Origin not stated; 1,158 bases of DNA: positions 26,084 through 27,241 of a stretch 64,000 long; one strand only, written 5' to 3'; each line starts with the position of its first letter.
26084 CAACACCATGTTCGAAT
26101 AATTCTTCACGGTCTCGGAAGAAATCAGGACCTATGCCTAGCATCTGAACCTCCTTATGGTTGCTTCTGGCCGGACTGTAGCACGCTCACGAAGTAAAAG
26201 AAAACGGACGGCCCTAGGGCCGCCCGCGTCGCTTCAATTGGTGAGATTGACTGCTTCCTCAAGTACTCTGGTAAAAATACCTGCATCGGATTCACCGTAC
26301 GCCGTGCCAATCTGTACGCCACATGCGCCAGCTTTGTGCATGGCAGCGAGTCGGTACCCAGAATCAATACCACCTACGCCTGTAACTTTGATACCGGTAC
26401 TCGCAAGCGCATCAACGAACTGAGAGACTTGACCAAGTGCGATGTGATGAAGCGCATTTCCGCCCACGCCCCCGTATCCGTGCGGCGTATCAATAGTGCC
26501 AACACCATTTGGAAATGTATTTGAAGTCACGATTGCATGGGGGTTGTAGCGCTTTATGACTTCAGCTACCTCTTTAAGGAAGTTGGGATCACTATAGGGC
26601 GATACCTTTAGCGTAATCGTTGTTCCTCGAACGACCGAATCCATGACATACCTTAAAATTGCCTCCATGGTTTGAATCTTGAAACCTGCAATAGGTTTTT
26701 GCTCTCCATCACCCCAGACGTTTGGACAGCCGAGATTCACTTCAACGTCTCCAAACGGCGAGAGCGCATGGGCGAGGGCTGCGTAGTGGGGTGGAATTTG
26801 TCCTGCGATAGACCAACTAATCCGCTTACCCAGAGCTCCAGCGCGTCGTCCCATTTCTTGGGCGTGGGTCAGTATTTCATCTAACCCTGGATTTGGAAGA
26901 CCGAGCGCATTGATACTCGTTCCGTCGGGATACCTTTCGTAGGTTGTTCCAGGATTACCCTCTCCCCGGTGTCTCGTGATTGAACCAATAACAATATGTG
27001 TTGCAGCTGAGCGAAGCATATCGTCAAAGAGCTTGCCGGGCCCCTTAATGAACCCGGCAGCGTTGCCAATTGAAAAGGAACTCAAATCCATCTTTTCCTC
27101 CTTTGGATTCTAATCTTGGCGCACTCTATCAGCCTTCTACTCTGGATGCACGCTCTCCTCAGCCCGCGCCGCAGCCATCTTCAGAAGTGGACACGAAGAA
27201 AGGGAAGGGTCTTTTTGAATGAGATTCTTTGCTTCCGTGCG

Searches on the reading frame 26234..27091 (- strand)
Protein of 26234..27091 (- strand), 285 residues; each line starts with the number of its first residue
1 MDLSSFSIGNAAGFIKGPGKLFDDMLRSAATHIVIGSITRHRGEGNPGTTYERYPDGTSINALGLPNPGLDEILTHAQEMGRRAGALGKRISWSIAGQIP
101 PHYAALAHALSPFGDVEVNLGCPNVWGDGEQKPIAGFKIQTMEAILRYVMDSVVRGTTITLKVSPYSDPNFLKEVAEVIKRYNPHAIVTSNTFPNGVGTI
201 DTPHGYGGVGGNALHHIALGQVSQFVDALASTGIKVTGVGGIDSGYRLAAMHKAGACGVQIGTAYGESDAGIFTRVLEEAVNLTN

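Call 44: search_protein_families(library=pfam, proteins=[window:26234-27091:-], max_evalue=0.001)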
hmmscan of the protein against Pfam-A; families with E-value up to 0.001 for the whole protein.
window:26234-27091:- (285 aa): 1 family
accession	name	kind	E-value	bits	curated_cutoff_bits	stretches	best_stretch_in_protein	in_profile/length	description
PF01180.27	DHO_dh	-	3.2e-34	118.9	27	1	8-279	15-286/291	Dihydroorotate dehydrogenase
